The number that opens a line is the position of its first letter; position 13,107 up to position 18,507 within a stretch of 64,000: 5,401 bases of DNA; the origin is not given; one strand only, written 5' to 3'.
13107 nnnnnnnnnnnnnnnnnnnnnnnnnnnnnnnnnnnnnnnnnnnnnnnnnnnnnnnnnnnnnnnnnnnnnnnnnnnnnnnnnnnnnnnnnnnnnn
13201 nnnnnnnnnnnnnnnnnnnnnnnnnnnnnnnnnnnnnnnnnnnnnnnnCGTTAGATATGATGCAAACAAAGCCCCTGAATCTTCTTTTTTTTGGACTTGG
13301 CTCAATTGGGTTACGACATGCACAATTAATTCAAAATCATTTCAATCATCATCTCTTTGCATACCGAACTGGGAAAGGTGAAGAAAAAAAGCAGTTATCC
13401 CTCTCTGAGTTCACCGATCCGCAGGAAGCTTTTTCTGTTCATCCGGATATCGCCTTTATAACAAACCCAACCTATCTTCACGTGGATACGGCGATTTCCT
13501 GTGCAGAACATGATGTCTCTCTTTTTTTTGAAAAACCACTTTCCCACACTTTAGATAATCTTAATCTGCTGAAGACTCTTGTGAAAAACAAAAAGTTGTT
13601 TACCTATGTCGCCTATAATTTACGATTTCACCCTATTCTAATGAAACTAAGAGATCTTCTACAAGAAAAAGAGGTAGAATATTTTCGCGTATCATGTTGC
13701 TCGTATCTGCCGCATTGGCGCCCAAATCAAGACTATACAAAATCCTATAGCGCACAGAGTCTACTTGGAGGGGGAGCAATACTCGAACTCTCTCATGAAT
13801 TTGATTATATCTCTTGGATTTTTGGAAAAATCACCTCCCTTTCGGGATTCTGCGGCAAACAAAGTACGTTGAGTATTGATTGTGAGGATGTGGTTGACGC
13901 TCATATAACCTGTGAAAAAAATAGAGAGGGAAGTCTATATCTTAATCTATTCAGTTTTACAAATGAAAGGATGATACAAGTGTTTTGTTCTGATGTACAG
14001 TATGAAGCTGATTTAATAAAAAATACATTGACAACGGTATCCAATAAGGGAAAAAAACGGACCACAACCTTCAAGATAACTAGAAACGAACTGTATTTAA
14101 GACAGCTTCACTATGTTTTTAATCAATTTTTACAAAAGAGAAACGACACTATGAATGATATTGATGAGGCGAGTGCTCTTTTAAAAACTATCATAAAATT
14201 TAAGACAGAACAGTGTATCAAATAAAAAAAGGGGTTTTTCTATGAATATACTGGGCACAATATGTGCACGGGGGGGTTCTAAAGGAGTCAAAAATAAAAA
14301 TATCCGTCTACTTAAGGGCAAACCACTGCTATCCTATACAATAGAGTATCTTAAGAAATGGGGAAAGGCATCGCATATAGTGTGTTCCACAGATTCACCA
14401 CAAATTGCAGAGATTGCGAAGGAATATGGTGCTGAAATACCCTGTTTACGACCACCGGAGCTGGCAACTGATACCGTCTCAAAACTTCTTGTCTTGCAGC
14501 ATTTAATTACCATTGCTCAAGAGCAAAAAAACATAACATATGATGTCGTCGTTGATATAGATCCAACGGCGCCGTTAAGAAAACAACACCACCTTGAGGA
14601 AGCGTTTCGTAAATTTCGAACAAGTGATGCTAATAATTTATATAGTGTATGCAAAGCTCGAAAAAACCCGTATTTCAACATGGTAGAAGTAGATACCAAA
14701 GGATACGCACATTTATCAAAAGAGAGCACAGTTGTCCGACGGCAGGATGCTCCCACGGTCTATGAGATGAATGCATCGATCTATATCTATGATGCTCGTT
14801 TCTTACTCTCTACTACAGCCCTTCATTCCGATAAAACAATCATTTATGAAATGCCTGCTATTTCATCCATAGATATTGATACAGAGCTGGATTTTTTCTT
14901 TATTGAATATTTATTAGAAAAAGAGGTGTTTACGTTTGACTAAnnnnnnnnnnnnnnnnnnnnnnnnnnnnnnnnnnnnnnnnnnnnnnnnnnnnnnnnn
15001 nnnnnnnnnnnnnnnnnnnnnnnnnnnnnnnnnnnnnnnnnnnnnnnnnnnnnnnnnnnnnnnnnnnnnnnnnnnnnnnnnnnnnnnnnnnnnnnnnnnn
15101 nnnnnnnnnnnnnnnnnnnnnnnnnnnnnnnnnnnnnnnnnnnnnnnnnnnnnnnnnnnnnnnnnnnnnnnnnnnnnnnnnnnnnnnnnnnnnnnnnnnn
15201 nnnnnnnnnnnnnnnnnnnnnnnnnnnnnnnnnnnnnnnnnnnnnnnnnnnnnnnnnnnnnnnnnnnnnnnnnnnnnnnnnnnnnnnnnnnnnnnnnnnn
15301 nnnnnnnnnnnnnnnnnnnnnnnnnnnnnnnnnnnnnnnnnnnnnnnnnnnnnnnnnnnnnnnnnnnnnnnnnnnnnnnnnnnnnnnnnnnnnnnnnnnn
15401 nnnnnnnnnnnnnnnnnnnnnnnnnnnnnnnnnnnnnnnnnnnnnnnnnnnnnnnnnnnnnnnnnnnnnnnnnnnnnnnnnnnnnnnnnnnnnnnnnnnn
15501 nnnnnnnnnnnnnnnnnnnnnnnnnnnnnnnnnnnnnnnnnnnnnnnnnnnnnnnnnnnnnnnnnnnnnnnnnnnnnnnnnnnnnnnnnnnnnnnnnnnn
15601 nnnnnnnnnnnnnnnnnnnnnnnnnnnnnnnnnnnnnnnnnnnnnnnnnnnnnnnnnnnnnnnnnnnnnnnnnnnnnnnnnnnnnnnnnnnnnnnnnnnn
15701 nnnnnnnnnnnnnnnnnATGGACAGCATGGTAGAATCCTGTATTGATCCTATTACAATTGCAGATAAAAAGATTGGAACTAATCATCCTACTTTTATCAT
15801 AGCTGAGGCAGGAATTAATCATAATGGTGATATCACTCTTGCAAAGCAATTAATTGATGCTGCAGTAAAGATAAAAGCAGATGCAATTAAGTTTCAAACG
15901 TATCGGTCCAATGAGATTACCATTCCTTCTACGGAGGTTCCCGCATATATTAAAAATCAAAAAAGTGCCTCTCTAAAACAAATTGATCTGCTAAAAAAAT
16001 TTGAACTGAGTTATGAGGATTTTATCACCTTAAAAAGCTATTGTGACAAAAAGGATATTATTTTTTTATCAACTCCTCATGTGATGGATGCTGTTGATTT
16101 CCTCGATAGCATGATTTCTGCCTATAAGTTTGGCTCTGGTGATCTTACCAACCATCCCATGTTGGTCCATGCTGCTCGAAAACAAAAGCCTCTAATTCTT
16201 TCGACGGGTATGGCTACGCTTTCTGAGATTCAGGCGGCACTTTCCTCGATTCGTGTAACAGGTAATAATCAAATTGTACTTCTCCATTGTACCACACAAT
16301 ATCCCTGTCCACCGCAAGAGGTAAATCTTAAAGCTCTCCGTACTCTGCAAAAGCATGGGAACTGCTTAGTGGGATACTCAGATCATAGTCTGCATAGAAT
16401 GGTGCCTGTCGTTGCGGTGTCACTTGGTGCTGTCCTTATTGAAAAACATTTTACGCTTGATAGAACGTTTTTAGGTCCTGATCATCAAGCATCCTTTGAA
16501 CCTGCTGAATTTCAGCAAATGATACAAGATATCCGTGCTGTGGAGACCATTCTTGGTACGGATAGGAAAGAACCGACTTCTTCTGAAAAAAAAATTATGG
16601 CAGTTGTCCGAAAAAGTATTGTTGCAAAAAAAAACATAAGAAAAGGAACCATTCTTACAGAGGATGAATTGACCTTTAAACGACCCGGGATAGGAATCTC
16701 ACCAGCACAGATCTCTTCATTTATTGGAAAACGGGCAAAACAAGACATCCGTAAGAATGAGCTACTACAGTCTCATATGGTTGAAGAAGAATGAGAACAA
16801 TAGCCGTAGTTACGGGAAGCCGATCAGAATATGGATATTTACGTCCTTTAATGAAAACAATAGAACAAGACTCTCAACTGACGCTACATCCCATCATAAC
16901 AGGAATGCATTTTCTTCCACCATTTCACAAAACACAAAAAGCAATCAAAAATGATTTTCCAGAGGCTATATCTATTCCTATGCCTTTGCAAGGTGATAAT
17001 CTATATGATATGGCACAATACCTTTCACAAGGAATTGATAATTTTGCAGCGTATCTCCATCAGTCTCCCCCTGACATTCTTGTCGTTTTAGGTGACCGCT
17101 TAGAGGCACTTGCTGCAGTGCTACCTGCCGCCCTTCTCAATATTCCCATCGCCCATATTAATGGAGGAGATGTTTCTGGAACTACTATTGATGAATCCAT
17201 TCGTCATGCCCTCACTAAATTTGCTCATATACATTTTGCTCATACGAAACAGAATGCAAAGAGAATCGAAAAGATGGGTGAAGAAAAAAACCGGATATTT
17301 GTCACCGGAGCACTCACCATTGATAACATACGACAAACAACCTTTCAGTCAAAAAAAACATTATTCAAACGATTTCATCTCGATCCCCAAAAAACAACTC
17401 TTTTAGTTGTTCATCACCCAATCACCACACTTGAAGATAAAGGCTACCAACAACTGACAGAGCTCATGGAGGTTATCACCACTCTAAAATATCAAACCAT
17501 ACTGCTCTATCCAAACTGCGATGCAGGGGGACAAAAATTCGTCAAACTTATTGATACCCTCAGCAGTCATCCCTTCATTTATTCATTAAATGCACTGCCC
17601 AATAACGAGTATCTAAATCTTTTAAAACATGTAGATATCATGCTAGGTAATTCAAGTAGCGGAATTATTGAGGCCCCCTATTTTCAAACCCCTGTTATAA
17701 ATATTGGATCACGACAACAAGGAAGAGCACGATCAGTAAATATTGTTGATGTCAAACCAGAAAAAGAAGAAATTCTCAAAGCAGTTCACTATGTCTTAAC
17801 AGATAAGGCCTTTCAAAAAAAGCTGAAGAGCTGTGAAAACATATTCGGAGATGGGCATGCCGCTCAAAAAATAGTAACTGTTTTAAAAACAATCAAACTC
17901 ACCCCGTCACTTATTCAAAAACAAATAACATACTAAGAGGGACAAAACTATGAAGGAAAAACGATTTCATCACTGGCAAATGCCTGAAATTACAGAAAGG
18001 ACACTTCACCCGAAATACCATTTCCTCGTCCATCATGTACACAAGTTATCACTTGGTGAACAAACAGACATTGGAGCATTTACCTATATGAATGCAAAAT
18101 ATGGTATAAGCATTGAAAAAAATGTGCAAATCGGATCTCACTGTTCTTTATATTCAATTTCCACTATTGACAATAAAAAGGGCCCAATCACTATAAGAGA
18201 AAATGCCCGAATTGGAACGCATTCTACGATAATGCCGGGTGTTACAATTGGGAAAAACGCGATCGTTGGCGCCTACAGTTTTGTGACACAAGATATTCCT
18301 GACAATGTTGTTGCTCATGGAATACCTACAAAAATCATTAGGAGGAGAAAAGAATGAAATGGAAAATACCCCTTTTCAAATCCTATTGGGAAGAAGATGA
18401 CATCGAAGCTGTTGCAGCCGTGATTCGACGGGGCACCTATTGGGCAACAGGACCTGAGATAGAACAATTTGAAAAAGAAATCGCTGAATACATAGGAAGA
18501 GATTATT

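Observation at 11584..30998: Three paralogous TagF/KpsC-like K-x-HP transferases distributed through the nonulosonic acid cluster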

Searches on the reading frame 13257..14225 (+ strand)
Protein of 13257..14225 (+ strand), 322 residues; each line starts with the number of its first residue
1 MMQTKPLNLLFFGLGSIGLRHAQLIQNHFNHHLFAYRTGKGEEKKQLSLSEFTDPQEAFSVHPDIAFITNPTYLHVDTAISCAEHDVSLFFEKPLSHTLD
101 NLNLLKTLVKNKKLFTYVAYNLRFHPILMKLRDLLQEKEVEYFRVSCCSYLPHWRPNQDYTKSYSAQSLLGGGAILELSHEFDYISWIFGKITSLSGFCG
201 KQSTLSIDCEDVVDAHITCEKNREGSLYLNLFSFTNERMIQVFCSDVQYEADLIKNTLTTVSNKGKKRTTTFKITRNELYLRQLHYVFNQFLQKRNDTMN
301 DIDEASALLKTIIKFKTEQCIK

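Call 9: search_protein_families(library=pfam, proteins=[window:13257-14225:+], max_evalue=0.001)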
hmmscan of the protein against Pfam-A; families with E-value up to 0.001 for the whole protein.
window:13257-14225:+ (322 aa): 2 families
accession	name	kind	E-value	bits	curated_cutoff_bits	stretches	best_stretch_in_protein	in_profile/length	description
PF01408.29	GFO_IDH_MocA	-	9.4e-12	46.1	24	1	8-119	2-119/120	Oxidoreductase family, NAD-binding Rossmann fold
PF22725.1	GFO_IDH_MocA_C3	-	4.1e-09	36.9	27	1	130-246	3-120/124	GFO/IDH/MocA C-terminal domain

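Call 62: search_protein_families(library=ncbifam, proteins=[window:13257-14225:+], max_evalue=0.00001)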
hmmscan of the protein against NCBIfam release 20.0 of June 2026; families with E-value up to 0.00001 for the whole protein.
window:13257-14225:+ (322 aa): 4 families
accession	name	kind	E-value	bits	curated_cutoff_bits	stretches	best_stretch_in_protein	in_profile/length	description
NF040723.1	UDP-GlcNAcDh_Arch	equivalog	4.1e-15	56.1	450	1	13-310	7-293/302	UDP-N-acetylglucosamine 3-dehydrogenase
TIGR04380.1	myo_inos_iolG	equivalog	1.1e-14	54.1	355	1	9-195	4-192/330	inositol 2-dehydrogenase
NF052479.1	LevoglcsnDh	equivalog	2.8e-09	36.1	650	1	64-197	75-210/386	levoglucosan dehydrogenase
NF041392.1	XylDh_Gfo6_Halo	equivalog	2.7e-06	26.4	350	1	45-137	67-157/350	D-xylose 1-dehydrogenase Gfo6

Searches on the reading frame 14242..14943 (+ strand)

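Call 9: search_protein_families(library=pfam, proteins=[window:14242-14943:+], max_evalue=0.001)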
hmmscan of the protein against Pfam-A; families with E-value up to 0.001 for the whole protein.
window:14242-14943:+ (233 aa): 1 family
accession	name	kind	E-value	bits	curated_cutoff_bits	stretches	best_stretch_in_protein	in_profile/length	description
PF02348.25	CTP_transf_3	-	6.1e-21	75.7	22.6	1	7-186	4-171/217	Cytidylyltransferase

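Call 62: search_protein_families(library=ncbifam, proteins=[window:14242-14943:+], max_evalue=0.00001)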
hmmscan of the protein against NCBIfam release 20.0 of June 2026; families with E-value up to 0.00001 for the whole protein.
window:14242-14943:+ (233 aa): 4 families
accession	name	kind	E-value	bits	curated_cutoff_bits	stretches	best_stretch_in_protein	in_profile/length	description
TIGR03584.1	PseF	equivalog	5.7e-42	143.9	205.7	1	6-224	3-219/222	pseudaminic acid cytidylyltransferase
NF003952.0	PRK05450.1-5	subfamily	6e-11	42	193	1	1-196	1-199/250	3-deoxy-manno-octulosonate cytidylyltransferase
NF009905.0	PRK13368.1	subfamily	4.9e-07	29.3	255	1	1-199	1-195/243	3-deoxy-manno-octulosonate cytidylyltransferase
NF003950.0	PRK05450.1-3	subfamily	7.2e-07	28.8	234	1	1-174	1-156/248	3-deoxy-manno-octulosonate cytidylyltransferase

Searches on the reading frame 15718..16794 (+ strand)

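Call 9: search_protein_families(library=pfam, proteins=[window:15718-16794:+], max_evalue=0.001)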
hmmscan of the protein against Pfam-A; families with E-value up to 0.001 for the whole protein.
window:15718-16794:+ (358 aa): 3 families
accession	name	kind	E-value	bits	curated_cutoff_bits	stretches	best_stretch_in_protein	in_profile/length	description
PF03102.20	NeuB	-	1.5e-86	290.2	22.1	1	45-283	1-240/241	NeuB family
PF08666.17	SAF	-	1e-14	55.2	21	1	299-356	2-63/63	SAF domain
PF13144.11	ChapFlgA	-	0.00022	21.7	23.8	1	300-357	3-62/122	Chaperone for flagella basal body P-ring formation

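Call 62: search_protein_families(library=ncbifam, proteins=[window:15718-16794:+], max_evalue=0.00001)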
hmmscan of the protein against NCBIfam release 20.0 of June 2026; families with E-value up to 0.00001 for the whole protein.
window:15718-16794:+ (358 aa): 3 families
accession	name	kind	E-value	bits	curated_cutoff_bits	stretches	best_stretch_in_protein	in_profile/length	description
TIGR03569.1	NeuB_NnaB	equivalog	1.6e-125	418.6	399.65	1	25-349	1-328/329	N-acetylneuraminate synthase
TIGR03586.1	PseI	equivalog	5.2e-86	288.8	340.25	1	25-348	2-325/327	pseudaminic acid synthase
TIGR03170.1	flgA_cterm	equivalog_domain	3.9e-06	26.9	54.65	0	297-357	12-76/137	flagellar basal body P-ring formation chaperone FlgA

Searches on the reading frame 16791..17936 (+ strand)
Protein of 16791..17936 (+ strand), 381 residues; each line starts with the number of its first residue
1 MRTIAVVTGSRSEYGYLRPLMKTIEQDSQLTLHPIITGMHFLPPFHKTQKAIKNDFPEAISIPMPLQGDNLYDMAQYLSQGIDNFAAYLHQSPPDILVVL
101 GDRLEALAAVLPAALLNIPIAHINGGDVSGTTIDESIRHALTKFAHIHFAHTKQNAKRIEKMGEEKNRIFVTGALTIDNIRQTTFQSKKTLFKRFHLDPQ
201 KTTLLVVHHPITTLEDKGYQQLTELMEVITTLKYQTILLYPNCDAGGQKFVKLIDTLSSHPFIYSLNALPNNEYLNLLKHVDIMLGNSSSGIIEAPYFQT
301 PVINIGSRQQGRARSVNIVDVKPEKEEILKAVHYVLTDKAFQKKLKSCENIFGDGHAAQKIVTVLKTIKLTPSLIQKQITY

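Call 9: search_protein_families(library=pfam, proteins=[window:16791-17936:+], max_evalue=0.001)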
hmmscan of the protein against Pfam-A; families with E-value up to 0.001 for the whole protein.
window:16791-17936:+ (381 aa): 1 family
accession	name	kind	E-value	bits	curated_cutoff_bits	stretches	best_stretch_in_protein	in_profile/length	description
PF02350.25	Epimerase_2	-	4.1e-77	259.8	30.6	1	23-366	2-347/347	UDP-N-acetylglucosamine 2-epimerase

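Call 62: search_protein_families(library=ncbifam, proteins=[window:16791-17936:+], max_evalue=0.00001)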
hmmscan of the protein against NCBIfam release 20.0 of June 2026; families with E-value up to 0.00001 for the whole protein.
window:16791-17936:+ (381 aa): 3 families
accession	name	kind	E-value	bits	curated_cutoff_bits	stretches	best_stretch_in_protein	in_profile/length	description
TIGR03568.1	NeuC_NnaA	equivalog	1.2e-119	399.5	235.9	1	3-365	2-365/365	UDP-N-acetylglucosamine 2-epimerase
TIGR00236.1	wecB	equivalog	9.8e-36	123.7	210.15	1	4-367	3-364/366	non-hydrolyzing UDP-N-acetylglucosamine 2-epimerase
NF046086.1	BFO_1060_trans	domain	3.4e-06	26.4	200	0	86-221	40-183/365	BFO_1060 family glycosyltransferase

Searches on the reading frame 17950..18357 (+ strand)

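Call 9: search_protein_families(library=pfam, proteins=[window:17950-18357:+], max_evalue=0.001)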
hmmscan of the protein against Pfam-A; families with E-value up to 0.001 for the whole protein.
window:17950-18357:+ (135 aa): 2 families
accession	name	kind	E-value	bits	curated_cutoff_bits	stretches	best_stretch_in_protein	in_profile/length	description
PF00132.30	Hexapep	-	4e-13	48.9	27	1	80-113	2-35/36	Bacterial transferase hexapeptide (six repeats)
PF14602.12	Hexapep_2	-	1.3e-08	34.8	27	1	79-113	1-33/34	Hexapeptide repeat of succinyl-transferase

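Call 62: search_protein_families(library=ncbifam, proteins=[window:17950-18357:+], max_evalue=0.00001)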
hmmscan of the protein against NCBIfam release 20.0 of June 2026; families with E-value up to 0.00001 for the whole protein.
window:17950-18357:+ (135 aa): 39 families (the best 25 are shown)
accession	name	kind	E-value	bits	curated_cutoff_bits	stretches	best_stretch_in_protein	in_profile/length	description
NF041874.1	EPS_EpsC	equivalog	2.5e-18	66.4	150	1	32-133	61-167/168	serine O-acetyltransferase EpsC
TIGR03570.1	NeuD_NnaD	subfamily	1.3e-17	64.1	160.8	1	36-128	115-202/202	NeuD/PglB/VioB family sugar acetyltransferase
NF007076.0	PRK09527.1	equivalog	5.9e-17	61.7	347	1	78-132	130-184/203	galactoside O-acetyltransferase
NF007797.0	PRK10502.1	subfamily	6.4e-15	55.3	192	1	28-134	68-180/183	WcaF family extracellular polysaccharide biosynthesis acetyltransferase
NF007240.0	PRK09677.1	equivalog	3.6e-14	52.7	243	1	34-133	87-184/192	putative lipopolysaccharide biosynthesis O-acetyl transferase WbbJ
NF058585.1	HptprglPActTf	PfamEq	1.8e-13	50.4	300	1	25-134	48-161/172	heptaprenylglyceryl phosphate O-acetyltransferase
TIGR03532.1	DapD_Ac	equivalog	2.5e-13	50.2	231.75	1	46-132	126-213/231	2,3,4,5-tetrahydropyridine-2,6-dicarboxylate N-acetyltransferase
NF007499.0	PRK10092.1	equivalog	1.8e-12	47.4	314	1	78-132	128-182/183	maltose O-acetyltransferase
NF000311.1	Vat_ABCDEFH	equivalog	4.4e-12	46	300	1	77-133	108-164/201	Vat family streptogramin A O-acetyltransferase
TIGR04008.1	WcaF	equivalog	1.8e-11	44.3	326.3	1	48-134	95-179/180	colanic acid biosynthesis acetyltransferase WcaF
NF050158.1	CarbAnhydGPos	equivalog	2.5e-11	43.6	250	1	48-132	66-142/172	gamma carbonic anhydrase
TIGR03308.1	phn_thr-fam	hypoth_equivalog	2.8e-11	43.6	201.65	1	79-133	108-162/204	phosphonate metabolim protein, transferase hexapeptide repeat family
TIGR01172.1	cysE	equivalog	1.1e-10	41.8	210.65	1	30-128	59-162/162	serine O-acetyltransferase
NF038307.1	EPS_acetyl_HpsU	equivalog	4.3e-10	39.5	305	1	55-130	102-175/178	hormogonium polysaccharide biosynthesis acetyltransferase HpsU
NF003657.0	PRK05289.1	equivalog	2.3e-09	36.7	226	1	78-129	141-192/264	acyl-ACP--UDP-N-acetylglucosamine O-acyltransferase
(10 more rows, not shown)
